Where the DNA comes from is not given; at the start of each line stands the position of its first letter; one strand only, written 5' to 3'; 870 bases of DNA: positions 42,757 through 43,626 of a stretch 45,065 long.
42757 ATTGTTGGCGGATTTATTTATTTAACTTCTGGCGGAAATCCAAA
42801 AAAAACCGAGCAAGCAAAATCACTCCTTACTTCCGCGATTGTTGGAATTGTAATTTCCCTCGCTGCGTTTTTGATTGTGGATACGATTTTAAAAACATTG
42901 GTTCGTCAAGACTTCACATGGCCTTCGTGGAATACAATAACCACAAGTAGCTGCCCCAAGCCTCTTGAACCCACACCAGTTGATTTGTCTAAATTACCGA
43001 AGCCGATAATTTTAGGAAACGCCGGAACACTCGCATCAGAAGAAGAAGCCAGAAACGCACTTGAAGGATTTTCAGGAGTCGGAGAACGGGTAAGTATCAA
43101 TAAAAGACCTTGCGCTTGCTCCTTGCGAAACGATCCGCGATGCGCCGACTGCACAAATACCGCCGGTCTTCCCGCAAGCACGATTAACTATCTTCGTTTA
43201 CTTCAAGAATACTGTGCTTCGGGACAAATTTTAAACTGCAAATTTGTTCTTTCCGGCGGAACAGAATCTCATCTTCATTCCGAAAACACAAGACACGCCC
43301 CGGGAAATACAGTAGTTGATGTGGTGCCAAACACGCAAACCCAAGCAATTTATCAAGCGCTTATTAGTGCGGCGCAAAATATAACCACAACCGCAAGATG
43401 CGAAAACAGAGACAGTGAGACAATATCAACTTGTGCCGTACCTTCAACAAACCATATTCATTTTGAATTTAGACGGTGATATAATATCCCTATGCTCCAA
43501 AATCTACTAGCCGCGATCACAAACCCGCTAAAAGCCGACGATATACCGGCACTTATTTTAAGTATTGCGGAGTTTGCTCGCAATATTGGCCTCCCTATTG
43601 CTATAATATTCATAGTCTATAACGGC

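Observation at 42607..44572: Tandem array of four VirB2/TrbC-like mini-pilin paralogs with no secretion machinery in sight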

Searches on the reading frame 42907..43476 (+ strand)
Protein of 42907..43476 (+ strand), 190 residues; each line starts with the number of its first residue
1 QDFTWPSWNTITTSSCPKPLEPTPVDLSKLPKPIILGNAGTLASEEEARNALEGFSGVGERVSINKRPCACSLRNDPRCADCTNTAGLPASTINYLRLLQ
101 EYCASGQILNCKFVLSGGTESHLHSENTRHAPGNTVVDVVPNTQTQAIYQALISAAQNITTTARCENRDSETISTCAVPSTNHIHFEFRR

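Call 17: find_homologous_proteins(query=window:42907-43476:+, max_evalue=0.001)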
Query seq(190 aa) (190 aa): 6 proteins with E <= 0.001 among 130 candidates.
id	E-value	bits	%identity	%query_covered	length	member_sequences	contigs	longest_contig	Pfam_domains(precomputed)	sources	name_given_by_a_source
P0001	3.5e-124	429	100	100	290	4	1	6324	PF18895.6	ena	-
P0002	1.2e-94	333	77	100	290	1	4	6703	PF18895.6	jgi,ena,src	-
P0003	3.6e-74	266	66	97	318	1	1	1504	PF18895.6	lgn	-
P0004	3.3e-28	117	45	97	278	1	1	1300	PF18895.6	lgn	-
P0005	3.6e-28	116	38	100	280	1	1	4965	PF18895.6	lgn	-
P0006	4.7e-23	100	36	98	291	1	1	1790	PF18895.6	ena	-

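Call 25: find_related_loci(query=A1, collection=genome_contigs, flank=10000)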
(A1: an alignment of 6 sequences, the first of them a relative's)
Query A1 (290 aa) in genome_contigs; peptide patterns used: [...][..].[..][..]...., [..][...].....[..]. (x = any residue, [..] = any of these).
44 stretches matched a pattern; 7 encode a relative of the query (tblastn E <= 1e-3); 7 distinct loci.
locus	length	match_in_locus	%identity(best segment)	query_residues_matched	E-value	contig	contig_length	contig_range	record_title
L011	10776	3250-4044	65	8-289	2e-115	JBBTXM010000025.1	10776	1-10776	MAG: Patescibacteria group bacterium isolate H51-bin150_1 H51_bin150_1_000000000025, whole genome shotgun sequence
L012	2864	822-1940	44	1-290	3e-65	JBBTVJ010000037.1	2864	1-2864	MAG: Patescibacteria group bacterium isolate H51-bin155_1 H51_bin155_1_000000000037, whole genome shotgun sequence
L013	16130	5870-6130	30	4-96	3e-11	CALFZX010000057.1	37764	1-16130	MAG TPA_asm: uncultured bacterium isolate SRR6007446_bin.20_CONCOCT_v1.1_MAG genome assembly, contig: ERZ724100.389, who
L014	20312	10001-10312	25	14-147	2e-9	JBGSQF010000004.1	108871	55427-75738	MAG: Candidatus Paceibacteria bacterium isolate JTS-AC323 k141_2625834, whole genome shotgun sequence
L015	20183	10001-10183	33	34-94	4e-8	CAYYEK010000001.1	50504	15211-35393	MAG TPA_asm: uncultured Candidatus Saccharibacteria bacterium isolate SRP192515_co1_7 genome assembly, contig: NODE_476_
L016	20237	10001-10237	29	26-102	3e-8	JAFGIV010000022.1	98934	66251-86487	MAG: Candidatus Uhrbacteria bacterium isolate Zod_Metabat.236 k87_11232002, whole genome shotgun sequence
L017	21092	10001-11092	30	50-131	3e-8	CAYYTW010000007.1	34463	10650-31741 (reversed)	MAG TPA_asm: uncultured Candidatus Saccharibacteria bacterium isolate binchicken_co75_197 genome assembly, contig: NODE_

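Call 26: predict_structure(alignment_id=A1)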
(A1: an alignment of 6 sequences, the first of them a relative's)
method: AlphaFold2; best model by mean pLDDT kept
length: 290 residues; sequences in the alignment: 6
mean_pLDDT: 57.4   pTM: 0.40
mean pLDDT of the five models: 57.4, 56.8, 56.0, 54.0, 51.2
residues with pLDDT >= 90: 0; 70-90: 48; 50-70: 156; < 50: 86
segments of 3 or more residues with pLDDT < 50: 1-10, 12-23, 99-112, 114-139, 156-160, 217-234
pLDDT, mean of each block of 10 residues (from residue 1): 37 41 51 58 66 68 65 69 67 56 44 44 39 44 68 55 62 56 67 72 61 48 37 53 62 72 69 65 66
secondary structure, 60 per line:
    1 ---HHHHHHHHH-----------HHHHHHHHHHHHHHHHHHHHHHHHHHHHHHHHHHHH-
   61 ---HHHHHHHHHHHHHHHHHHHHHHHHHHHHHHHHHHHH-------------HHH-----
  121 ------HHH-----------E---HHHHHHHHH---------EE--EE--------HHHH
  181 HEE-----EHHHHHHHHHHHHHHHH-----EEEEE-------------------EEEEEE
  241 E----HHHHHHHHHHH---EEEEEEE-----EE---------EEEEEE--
elements in order: H4-12 H24-59 H64-99 H145-153 H177-181 H190-205 E211-215 E235-241 H246-256 E260-266 E283-288

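Call 32: search_solved_structures(query=A2, max_evalue=10, show_alignments=3)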
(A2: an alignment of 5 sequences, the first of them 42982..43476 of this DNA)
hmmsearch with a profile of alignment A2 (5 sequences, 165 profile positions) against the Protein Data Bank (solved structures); distinct sequences matched with E-value up to 10: 0.

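Call 35: fold_search(model_id=the predicted structure, library=pdb)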
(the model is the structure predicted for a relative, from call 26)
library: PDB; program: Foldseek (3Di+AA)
matches with E <= 10: 89; with E <= 0.001: 0
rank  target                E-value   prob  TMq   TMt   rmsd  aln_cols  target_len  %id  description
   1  4biz_D                9.1e-02  0.41  0.24  0.31  21.1       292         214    8  Crystal structure of CpxAHDC (orthorhombic form 2) (released 2014-04-23)
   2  6e1h_C                1.4e-01  0.35  0.23  0.35  11.2       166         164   16  Structure of 2:1 human Ptch1-Shh-N complex (released 2018-08-29)
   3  6dmy_B                1.7e-01  0.30  0.22  0.37  13.2       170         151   16  Cryo-EM structure of human Ptch1 and ShhN complex (released 2018-07-11)
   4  6rmg_B                2.2e-01  0.33  0.22  0.37  10.0       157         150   15  Structure of PTCH1 bound to a modified Hedgehog ligand ShhN-C24II (released 2019-10-09)
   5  2wg3_A                2.3e-01  0.35  0.23  0.36   8.8       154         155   12  Crystal structure of the complex between human hedgehog-interacting protein HIP and desert hedgehog without calcium (released 2009-06-30)
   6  3mxw_A                2.6e-01  0.23  0.22  0.36  13.6       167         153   16  Crystal structure Sonic hedgehog bound to the 5E1 fab fragment (released 2010-05-26)
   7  3ho5_H                2.9e-01  0.30  0.22  0.36   9.4       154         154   16  Crystal structure of Hedgehog-interacting protein (HHIP) and Sonic hedgehog (SHH) complex (released 2009-06-23)
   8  4c4m_A                4.2e-01  0.23  0.22  0.37   9.7       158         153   15  Crystal structure of the Sonic Hedgehog-chondroitin-4-sulphate complex (released 2013-10-02)
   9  4bix_B                4.2e-01  0.16  0.22  0.28  20.7       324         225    9  Crystal structure of CpxAHDC (monoclinic form 1) (released 2014-02-12)
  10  3ehh_B                4.8e-01  0.14  0.21  0.28  26.2       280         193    9  Crystal structure of DesKC-H188V in complex with ADP (released 2009-09-15)
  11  6oev_C                5.1e-01  0.16  0.22  0.33  11.7       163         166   17  Structure of human Patched1 in complex with native Sonic Hedgehog (released 2019-04-17)
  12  3n1f_A                6.9e-01  0.14  0.22  0.36  13.7       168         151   15  Crystal Structure of IhhN bound to CDOFn3 (released 2010-06-02)
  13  2wg3_B                8.8e-01  0.16  0.23  0.37   8.9       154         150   12  Crystal structure of the complex between human hedgehog-interacting protein HIP and desert hedgehog without calcium (released 2009-06-30)
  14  3gie_A                9.4e-01  0.11  0.18  0.24  18.6       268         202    8  Crystal structure of DesKC_H188E in complex with AMP-PCP (released 2009-09-15)
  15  3n1o_B                1.0e+00  0.13  0.23  0.38  13.1       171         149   15  Crystal structure of IhhN (released 2010-06-02)
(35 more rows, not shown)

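Call 42: search_protein_representatives(alignment_id=A2)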
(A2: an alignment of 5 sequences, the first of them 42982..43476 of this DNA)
Query: 5 sequences, 165 profile positions. Proteins with E-value up to 0.001 (for the whole library): 405; up to 1e-10: 25; up to 1e-30: 2. The best 150 are listed.
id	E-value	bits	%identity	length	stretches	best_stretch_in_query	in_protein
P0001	2.7e-84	297.2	-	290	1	1-165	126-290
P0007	1.0e-34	136.0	-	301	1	9-164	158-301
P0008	2.6e-26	108.7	-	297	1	8-165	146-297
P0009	2.3e-23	99.1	-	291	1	16-164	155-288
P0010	1.6e-22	96.4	-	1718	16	17-46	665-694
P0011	1.9e-19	86.3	-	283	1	10-132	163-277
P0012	5.9e-18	81.5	-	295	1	13-149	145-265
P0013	1.3e-15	73.9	-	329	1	12-163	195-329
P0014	3.4e-14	69.3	-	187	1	19-163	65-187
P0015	4.0e-14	69.1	-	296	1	51-165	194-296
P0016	2.9e-13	66.3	-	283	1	20-163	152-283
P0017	3.5e-13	66.0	-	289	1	5-163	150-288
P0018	1.3e-12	64.1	-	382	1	19-163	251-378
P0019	1.4e-12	64.0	-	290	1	53-162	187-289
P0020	3.5e-12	62.7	-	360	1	15-163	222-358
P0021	9.1e-12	61.4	-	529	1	31-161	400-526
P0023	1.7e-11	60.5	-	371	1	18-164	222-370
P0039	3.9e-10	56.1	-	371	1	16-138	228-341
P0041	4.4e-10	55.9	-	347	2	19-164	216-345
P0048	9.1e-10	54.9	-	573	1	26-129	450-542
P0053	1.7e-09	54.0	-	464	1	20-121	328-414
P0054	1.9e-09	53.8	-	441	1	15-121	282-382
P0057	2.4e-09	53.5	-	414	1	33-140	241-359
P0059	2.5e-09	53.5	-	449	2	20-96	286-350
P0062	3.5e-09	53.0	-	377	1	11-164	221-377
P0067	1.2e-08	51.3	-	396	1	10-117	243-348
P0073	1.8e-08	50.7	-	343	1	20-164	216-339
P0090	8.7e-08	48.4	-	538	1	28-164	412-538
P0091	9.3e-08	48.3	-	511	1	37-163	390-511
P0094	9.7e-08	48.3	-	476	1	50-163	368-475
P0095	1.3e-07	47.8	-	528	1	23-125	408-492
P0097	1.6e-07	47.6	-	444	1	17-131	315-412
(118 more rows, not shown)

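Call 45: search_protein_families(library=pfam, alignment_id=A4, max_evalue=0.01)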
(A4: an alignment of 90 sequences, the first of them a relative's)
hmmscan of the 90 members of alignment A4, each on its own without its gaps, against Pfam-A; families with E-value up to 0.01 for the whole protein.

A. member 1, P0001 (290 aa): 1 family
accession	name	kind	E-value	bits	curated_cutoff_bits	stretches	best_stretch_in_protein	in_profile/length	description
PF18895.5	T4SS_pilin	-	1.3e-10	41.6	26.6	1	27-94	5-71/71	Type IV secretion system pilin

B. families by the number of members that match (of 90 scanned): 8 families
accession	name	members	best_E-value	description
PF18895.5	T4SS_pilin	73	2.6e-12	Type IV secretion system pilin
PF04956.18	TrbC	12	3.4e-06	TrbC/VIRB2 pilin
PF01464.25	SLT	2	7.6e-13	Transglycosylase SLT domain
PF13491.11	FtsK_4TM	2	0.0035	4TM region of DNA translocase FtsK/SpoIIIE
PF16656.11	Pur_ac_phosph_N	1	1.6e-05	Purple acid Phosphatase, N-terminal domain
PF22090.1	Gins51_C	1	0.0005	Gins51, C-terminal domain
PF12442.13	DUF3681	1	0.0026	Protein of unknown function (DUF3681)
PF02322.20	Cyt_bd_oxida_II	1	0.009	Cytochrome bd terminal oxidase subunit II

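Call 55: predict_structure(alignment_id=A4)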
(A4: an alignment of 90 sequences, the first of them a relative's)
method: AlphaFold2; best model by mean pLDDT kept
length: 290 residues; sequences in the alignment: 90
mean_pLDDT: 85.3   pTM: 0.66
mean pLDDT of the five models: 85.3, 84.8, 84.3, 84.0, 83.0
residues with pLDDT >= 90: 147; 70-90: 98; 50-70: 42; < 50: 3
segments of 3 or more residues with pLDDT < 50: none
pLDDT, mean of each block of 10 residues (from residue 1): 56 64 82 87 96 98 97 97 92 81 71 73 67 65 92 75 94 76 94 92 83 94 87 96 94 89 94 93 94
secondary structure, 60 per line:
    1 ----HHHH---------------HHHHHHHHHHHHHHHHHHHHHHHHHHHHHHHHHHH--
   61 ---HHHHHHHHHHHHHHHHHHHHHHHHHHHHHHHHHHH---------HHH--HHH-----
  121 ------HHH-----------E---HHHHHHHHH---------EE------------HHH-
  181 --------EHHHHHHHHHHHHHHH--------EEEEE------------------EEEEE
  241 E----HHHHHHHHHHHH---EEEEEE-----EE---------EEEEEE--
elements in order: H5-8 H24-58 H64-98 H145-153 H190-204 E213-217 E236-241 H246-257 E261-266 E283-288

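Call 59: search_protein_families(library=pfam, proteins=[L015:1252-2775:+, L015:2853-3749:+, L015:5617-6906:+, L015:9092-10225:+, L015:10983-12863:+, L015:13281-14018:+, L015:14076-16697:+, L015:17372-19690:+], max_evalue=0.01)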
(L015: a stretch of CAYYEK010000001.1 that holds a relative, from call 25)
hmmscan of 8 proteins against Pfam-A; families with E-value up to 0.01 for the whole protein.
L015:1252-2775:+ (507 aa): 12 families
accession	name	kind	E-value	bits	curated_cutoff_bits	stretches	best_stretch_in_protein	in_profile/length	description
PF01078.27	Mg_chelatase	-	1.8e-95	318.6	20.3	1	193-398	1-206/207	Magnesium chelatase, subunit ChlI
PF13541.12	ChlI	-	5.5e-42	142.9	27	1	20-141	1-121/121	Subunit ChlI of Mg-chelatase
PF13335.12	Mg_chelatase_C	-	9.4e-30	103.5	26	1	406-499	2-94/94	Magnesium chelatase, subunit ChlI C-terminal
PF07728.20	AAA_5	-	4e-08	33.8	22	1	216-352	1-125/139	AAA domain (dynein-related subfamily)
PF00493.29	MCM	-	1.1e-06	28.4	23.3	1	209-388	52-201/224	MCM P-loop domain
PF05362.19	Lon_C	-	9.5e-06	25.7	21.1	1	99-167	130-203/205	Lon protease (S16) C-terminal proteolytic domain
PF00158.32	Sigma54_activat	-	1.1e-05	25.6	20.2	0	285-328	80-123/168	Sigma-54 interaction domain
PF00004.35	AAA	-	3.5e-05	24.7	21.2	1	217-312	1-71/131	ATPase family associated with various cellular activities (AAA)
PF20030.5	bpMoxR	-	5.7e-05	22.7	27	0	200-238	17-55/205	MoxR domain in the MoxR-vWA-beta-propeller ternary systems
PF05496.18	RuvB_N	-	0.00014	22.1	27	0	195-235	7-54/159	Holliday junction DNA helicase RuvB P-loop domain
PF07724.20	AAA_2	-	0.0053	17.2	27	0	216-332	5-109/166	AAA domain (Cdc48 subfamily)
PF06068.19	TIP49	-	0.0058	16.3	23.8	0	200-256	29-92/347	TIP49 P-loop domain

L015:2853-3749:+ (298 aa): 2 families
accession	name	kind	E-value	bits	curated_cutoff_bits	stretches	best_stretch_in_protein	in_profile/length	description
PF00483.29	NTP_transferase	-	4.7e-23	82.5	21.2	1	8-274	1-237/245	Nucleotidyl transferase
PF12804.13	NTP_transf_3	-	6.6e-06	26.8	27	1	9-73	1-61/160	MobA-like NTP transferase domain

L015:5617-6906:+ (429 aa): 1 family
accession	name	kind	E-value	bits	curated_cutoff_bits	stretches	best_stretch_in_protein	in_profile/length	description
PF18895.5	T4SS_pilin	-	5.1e-10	39.7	26.6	1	358-421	5-67/71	Type IV secretion system pilin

L015:9092-10225:+ (377 aa): 3 families
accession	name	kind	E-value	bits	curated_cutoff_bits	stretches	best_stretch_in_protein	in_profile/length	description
PF18895.5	T4SS_pilin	-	1.3e-11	44.9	26.6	1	294-364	2-71/71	Type IV secretion system pilin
PF01835.25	MG2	-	0.0018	19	32.8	0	56-105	38-86/96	MG2 domain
PF02322.20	Cyt_bd_oxida_II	-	0.0026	17.6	35.6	1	284-365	136-212/302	Cytochrome bd terminal oxidase subunit II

L015:10983-12863:+ (626 aa): 13 families
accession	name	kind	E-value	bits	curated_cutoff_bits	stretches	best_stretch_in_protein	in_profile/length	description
PF01434.24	Peptidase_M41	-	1e-66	224.9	29.9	1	412-600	2-191/191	Peptidase family M41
PF00004.35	AAA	-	4.9e-45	153.6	21.2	1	198-330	1-130/131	ATPase family associated with various cellular activities (AAA)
PF17862.7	AAA_lid_3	-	1.9e-13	50.1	27.2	1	353-396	1-44/45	AAA+ lid domain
PF23902.1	AAA_lid_PRS2_C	-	4.7e-07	30.3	34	1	335-403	2-71/73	PRS2 AAA+ lid C-terminal domain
PF07728.20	AAA_5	-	8.9e-06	26.2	22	1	198-318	2-136/139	AAA domain (dynein-related subfamily)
PF06480.20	FtsH_ext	-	1.1e-05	26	25.5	1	8-88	5-96/103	FtsH Extracellular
PF20720.3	nSTAND3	-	0.00025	21.2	27.2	1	197-344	19-152/155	Novel STAND NTPase 3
PF06068.19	TIP49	-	0.00034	20.3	23.8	1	194-233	49-90/347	TIP49 P-loop domain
PF13207.12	AAA_17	-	0.00085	20.1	27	0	201-257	1-56/136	AAA domain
PF13191.12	AAA_16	-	0.0013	19.7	32.6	0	192-219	21-48/167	AAA ATPase domain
PF05496.18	RuvB_N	-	0.0017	18.6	27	1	194-234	32-71/159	Holliday junction DNA helicase RuvB P-loop domain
PF07724.20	AAA_2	-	0.0021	18.5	27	0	198-267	6-88/166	AAA domain (Cdc48 subfamily)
PF13401.12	AAA_22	-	0.0041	17.9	27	0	195-225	5-38/130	AAA domain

L015:13281-14018:+ (245 aa): 6 families
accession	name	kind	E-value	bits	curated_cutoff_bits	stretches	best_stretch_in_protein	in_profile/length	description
PF14622.11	Ribonucleas_3_3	-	1.7e-39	135.4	35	1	34-164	1-127/128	Ribonuclease-III-like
PF00636.31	Ribonuclease_3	-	1.4e-25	90.5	27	1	60-149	1-102/102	Ribonuclease III domain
PF00035.32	dsrm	-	4.6e-18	66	23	1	177-241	1-64/66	Double-stranded RNA binding motif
PF22935.1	RM44_endonuclase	-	2e-06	28.3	27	1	46-143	31-138/139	Large ribosomal subunit protein mL44, endonuclease domain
PF14709.13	DND1_DSRM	-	0.0001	22.9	25.7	1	176-237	2-73/80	double strand RNA binding domain from DEAD END PROTEIN 1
PF24995.1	DSRM_2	-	0.0011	19.9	27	1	177-241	9-75/79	dsRNA binding domain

L015:14076-16697:+ (873 aa): 8 families
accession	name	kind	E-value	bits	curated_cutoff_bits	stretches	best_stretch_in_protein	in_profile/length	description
PF02463.25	SMC_N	-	1.4e-67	227.8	40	1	2-858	1-219/220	RecF/RecN/SMC N terminal domain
PF13476.12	AAA_23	-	1.4e-17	65.4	27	1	5-261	1-199/201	AAA domain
PF13304.12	AAA_21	-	4.3e-09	37.3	27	1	26-50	1-25/304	AAA domain, putative AbiEii toxin, Type IV TA system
PF13175.12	AAA_15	-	1.3e-06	28.8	32.1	1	1-543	1-274/374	AAA ATPase domain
PF13555.12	AAA_29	-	7.1e-05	22.9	27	1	3-48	1-46/61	P-loop containing region of AAA domain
PF00005.33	ABC_tran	-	0.00028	21.9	25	0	25-63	11-51/137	ABC transporter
PF06818.20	Fez1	-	0.00069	20.6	34.4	1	544-677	36-148/199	Fez1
PF17675.6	APG6_N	-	0.0026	18.7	45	1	521-598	12-91/132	Apg6 coiled-coil region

L015:17372-19690:+ (772 aa): 1 family
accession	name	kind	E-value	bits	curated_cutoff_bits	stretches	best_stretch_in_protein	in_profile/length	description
PF07691.17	PA14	-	4.5e-15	56.2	24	1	118-225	16-134/147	PA14 domain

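Call 60: fold_search(model_id=the predicted structure, library=pdb)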
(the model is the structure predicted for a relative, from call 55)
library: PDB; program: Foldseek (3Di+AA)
matches with E <= 10: 115; with E <= 0.001: 0
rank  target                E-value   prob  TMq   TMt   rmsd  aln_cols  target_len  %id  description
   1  2wg4_A                2.4e-02  0.95  0.26  0.48   8.9       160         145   17  Crystal structure of the complex between human hedgehog-interacting protein HIP and sonic hedgehog without calcium (released 2009-06-30)
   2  7rpk_H                5.3e-02  0.98  0.25  0.46   5.4       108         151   17  Cryo-EM structure of murine Dispatched in complex with Sonic hedgehog (released 2021-10-27)
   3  3n1o_B                5.3e-02  0.90  0.26  0.46   8.4       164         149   16  Crystal structure of IhhN (released 2010-06-02)
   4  3mxw_A                7.2e-02  0.97  0.25  0.44   5.4       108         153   17  Crystal structure Sonic hedgehog bound to the 5E1 fab fragment (released 2010-05-26)
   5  4c4n_A                8.1e-02  0.96  0.25  0.45   5.3       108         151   18  Crystal structure of the Sonic Hedgehog-heparin complex (released 2013-10-02)
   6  6dmy_B                8.1e-02  0.84  0.26  0.46   8.9       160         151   16  Cryo-EM structure of human Ptch1 and ShhN complex (released 2018-07-11)
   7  3ho5_H                9.1e-02  0.63  0.26  0.45  13.7       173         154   18  Crystal structure of Hedgehog-interacting protein (HHIP) and Sonic hedgehog (SHH) complex (released 2009-06-23)
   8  6pjv                  1.1e-01  0.95  0.25  0.45   5.3       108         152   17  Structure of Human Sonic Hedgehog in complex with Zinc and Magnesium (released 2019-11-13)
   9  3m1n_A                1.2e-01  0.94  0.25  0.42   5.4       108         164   17  Crystal structure of Human Sonic Hedgehog N-terminal domain (released 2010-03-16)
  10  2ibg_E                1.2e-01  0.72  0.26  0.48  10.4       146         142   13  Crystal Structure of Hedgehog Bound to the FNIII Domains of Ihog (released 2006-10-24)
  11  3k7h                  1.2e-01  0.66  0.25  0.44  12.1       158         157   14  Crystal structure of the E95K mutant of the Indian Hedgehog N-terminal signalling domain (released 2011-01-26)
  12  3d1m_A                1.2e-01  0.93  0.25  0.46   5.4       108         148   17  Crystal Structure of Sonic Hedgehog Bound to the third FNIII domain of CDO (released 2008-09-23)
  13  3d1m_B                1.2e-01  0.93  0.25  0.45   5.3       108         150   17  Crystal Structure of Sonic Hedgehog Bound to the third FNIII domain of CDO (released 2008-09-23)
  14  4c4m_A                1.2e-01  0.93  0.25  0.44   5.4       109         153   16  Crystal structure of the Sonic Hedgehog-chondroitin-4-sulphate complex (released 2013-10-02)
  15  6rmg_B                1.2e-01  0.69  0.25  0.47  11.6       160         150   16  Structure of PTCH1 bound to a modified Hedgehog ligand ShhN-C24II (released 2019-10-09)
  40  8dfu_0                1.7e+00  0.60  0.18  0.55   6.3        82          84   11  Cryo-EM structure of conjugation pili from Aeropyrum pernix (released 2023-03-22)
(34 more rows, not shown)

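Call 68: fold_search(model_id=the predicted structure, library=viral)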
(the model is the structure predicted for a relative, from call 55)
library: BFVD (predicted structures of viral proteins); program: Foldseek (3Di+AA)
matches with E <= 10: 119; with E <= 0.001: 0
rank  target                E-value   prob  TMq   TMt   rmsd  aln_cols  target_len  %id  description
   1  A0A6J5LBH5            2.2e-02  0.96  0.25  0.24   4.7       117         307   18  Uncharacterized protein [uncultured Caudovirales phage]
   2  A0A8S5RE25            1.2e-01  0.41  0.22  0.11  11.6       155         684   15  Peptidase [virus sp. ctqq75]
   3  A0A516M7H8            1.6e-01  0.80  0.25  0.20   8.1       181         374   11  (no name in the UniProt tables at hand)
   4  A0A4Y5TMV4            5.0e-01  0.21  0.19  0.45  10.7       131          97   11  (no name in the UniProt tables at hand)
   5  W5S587                6.0e-01  0.25  0.14  0.15   3.8        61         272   15  Uncharacterized protein [Pithovirus sibericum]
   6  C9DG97                7.2e-01  0.87  0.20  0.56   3.9        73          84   19  Uncharacterized protein [Delftia phage PhiW-14]
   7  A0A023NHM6            7.2e-01  0.12  0.19  0.10  21.2       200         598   14  Capsid protein (Fragment) [Human picobirnavirus]
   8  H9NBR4                8.6e-01  0.47  0.17  0.15   3.1        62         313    8  (no name in the UniProt tables at hand)
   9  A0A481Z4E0            9.7e-01  0.66  0.20  0.57   7.2        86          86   20  Uncharacterized protein [Pithovirus LCPAC201]
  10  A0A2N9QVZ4            1.2e+00  0.16  0.19  0.35  23.4       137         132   16  (no name in the UniProt tables at hand)
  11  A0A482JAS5            1.5e+00  0.47  0.14  0.49   5.3        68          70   22  Uncharacterized protein [Streptomyces phage EGole]
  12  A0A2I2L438            1.5e+00  0.14  0.13  0.30   5.9        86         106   12  Uncharacterized protein [Orpheovirus IHUMI-LCC2]
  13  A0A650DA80            1.6e+00  0.14  0.18  0.31  26.2       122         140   15  (no name in the UniProt tables at hand)
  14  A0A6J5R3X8            1.9e+00  0.10  0.16  0.27  12.8       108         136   12  Uncharacterized protein [uncultured Caudovirales phage]
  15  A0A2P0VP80            2.0e+00  0.12  0.14  0.28   9.7        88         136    9  Uncharacterized protein [Tetraselmis virus 1]
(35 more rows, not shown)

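Call 71: search_solved_structures(query=A5, max_evalue=10, show_alignments=4)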
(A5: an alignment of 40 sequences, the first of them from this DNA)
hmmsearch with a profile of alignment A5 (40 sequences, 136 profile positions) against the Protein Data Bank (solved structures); distinct sequences matched with E-value up to 10: 1.
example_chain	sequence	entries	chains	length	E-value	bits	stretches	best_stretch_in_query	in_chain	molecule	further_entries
6aqp_A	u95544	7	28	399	0.32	14.3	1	31-75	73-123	Acetyl-CoA acetyltransferase | Acetyl-CoA acetyltransferase, acetylated enzyme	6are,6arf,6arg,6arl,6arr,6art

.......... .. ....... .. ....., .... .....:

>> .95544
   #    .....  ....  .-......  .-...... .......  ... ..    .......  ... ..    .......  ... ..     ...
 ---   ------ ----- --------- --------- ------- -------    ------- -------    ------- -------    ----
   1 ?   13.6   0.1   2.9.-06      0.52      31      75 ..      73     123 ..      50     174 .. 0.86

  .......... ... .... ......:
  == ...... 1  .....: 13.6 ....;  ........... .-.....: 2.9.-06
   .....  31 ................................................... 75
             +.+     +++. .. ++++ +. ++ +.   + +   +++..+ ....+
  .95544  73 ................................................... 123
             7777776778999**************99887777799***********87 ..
